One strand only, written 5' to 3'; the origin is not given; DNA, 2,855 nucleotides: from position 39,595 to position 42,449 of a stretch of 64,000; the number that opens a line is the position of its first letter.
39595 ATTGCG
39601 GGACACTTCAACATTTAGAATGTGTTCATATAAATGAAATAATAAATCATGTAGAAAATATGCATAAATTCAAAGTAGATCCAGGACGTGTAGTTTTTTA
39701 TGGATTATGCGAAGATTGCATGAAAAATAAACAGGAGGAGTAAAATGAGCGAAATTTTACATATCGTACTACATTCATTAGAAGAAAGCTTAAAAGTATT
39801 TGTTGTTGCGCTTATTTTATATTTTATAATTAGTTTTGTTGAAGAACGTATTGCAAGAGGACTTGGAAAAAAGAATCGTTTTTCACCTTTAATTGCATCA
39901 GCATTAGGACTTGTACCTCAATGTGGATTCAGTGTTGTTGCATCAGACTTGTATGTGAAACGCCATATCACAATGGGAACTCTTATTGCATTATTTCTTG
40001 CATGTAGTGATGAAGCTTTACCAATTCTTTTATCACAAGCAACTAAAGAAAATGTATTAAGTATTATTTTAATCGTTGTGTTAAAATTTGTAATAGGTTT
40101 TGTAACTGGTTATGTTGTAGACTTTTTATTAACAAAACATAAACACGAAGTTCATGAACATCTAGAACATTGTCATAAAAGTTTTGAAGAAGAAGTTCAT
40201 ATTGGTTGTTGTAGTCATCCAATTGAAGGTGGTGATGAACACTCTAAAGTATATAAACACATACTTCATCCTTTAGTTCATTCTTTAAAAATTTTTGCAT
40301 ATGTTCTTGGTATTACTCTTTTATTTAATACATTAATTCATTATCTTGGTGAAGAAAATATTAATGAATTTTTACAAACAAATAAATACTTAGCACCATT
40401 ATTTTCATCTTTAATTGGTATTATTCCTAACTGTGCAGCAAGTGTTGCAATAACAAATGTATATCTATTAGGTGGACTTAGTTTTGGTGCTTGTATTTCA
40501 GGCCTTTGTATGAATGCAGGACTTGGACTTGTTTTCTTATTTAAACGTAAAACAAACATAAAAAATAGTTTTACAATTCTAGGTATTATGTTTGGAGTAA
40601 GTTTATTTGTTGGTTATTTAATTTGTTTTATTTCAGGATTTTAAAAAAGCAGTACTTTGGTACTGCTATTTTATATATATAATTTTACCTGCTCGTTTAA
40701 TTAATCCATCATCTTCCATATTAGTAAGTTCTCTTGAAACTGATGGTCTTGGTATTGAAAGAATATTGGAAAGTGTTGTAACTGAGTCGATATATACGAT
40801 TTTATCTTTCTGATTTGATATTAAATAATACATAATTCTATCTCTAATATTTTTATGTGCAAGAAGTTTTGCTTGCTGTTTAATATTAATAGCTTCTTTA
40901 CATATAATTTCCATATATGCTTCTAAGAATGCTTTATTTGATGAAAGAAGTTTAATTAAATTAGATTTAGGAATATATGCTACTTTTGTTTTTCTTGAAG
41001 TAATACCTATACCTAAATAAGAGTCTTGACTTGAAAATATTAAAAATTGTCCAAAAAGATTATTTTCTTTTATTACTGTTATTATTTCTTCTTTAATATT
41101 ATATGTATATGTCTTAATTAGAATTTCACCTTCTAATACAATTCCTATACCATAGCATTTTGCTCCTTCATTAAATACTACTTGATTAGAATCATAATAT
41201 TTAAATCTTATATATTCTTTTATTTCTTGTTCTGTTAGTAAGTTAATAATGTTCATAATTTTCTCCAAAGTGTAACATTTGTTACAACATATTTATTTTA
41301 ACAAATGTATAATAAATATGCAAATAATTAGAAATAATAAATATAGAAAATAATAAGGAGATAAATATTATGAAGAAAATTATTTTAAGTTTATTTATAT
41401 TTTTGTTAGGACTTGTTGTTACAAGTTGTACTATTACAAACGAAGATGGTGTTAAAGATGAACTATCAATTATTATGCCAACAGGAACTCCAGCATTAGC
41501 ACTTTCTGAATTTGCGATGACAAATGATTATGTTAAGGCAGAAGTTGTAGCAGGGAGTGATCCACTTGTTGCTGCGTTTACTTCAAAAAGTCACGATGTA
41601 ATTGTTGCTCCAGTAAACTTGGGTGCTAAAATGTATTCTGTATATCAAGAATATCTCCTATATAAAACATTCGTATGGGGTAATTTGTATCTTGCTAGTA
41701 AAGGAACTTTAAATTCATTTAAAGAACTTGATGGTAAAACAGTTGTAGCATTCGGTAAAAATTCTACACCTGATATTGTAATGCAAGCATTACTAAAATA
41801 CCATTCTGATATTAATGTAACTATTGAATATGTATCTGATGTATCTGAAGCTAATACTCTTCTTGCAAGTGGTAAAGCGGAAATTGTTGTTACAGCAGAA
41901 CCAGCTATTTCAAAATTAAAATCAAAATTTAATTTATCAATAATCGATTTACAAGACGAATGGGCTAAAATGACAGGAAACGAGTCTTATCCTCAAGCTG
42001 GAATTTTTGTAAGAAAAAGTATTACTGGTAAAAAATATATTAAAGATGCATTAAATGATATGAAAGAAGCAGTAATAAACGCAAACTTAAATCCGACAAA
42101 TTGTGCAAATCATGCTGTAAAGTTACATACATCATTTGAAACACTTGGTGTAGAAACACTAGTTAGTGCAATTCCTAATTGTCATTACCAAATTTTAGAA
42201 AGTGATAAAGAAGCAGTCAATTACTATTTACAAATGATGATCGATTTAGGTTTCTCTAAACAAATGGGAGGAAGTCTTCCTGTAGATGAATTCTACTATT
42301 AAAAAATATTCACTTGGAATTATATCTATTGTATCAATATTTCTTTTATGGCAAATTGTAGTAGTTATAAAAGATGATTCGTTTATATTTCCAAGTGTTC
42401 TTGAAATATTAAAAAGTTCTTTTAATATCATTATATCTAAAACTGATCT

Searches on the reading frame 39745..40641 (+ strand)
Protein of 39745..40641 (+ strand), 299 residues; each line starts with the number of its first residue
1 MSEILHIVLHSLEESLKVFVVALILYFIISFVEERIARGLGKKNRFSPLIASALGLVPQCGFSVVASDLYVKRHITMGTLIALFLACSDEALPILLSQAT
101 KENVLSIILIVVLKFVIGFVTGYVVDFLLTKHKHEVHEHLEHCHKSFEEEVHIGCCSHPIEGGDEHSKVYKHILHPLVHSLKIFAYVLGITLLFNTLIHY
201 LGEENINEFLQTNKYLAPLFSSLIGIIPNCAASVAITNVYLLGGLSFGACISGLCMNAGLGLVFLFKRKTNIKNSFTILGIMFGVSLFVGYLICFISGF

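Call 31: search_protein_families(library=pfam, proteins=[window:39745-40641:+], max_evalue=0.0001)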
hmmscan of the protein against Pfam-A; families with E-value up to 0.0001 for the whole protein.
window:39745-40641:+ (299 aa): 1 family
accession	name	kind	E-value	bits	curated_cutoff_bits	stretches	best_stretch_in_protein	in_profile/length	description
PF11449.14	ArsP_2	-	5.9e-26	91.9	32.5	2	18-137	19-138/359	Putative, 10TM heavy-metal exporter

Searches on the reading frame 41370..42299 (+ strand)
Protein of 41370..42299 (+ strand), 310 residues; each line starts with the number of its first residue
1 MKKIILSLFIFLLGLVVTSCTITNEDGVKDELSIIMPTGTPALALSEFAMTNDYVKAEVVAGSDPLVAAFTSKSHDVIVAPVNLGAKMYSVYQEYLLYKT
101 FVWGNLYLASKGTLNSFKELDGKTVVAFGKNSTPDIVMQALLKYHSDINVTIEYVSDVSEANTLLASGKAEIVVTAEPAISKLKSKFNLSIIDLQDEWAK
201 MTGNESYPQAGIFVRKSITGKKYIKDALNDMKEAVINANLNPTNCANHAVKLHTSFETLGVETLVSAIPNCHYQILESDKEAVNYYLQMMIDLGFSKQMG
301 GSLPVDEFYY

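Call 31: search_protein_families(library=pfam, proteins=[window:41370-42299:+], max_evalue=0.0001)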
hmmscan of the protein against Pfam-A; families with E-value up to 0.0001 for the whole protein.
window:41370-42299:+ (310 aa): 1 family
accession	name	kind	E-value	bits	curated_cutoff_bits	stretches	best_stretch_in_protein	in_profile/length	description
PF02621.19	VitK2_biosynth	-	1.9e-08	34.6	26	1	116-289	84-249/252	Menaquinone biosynthesis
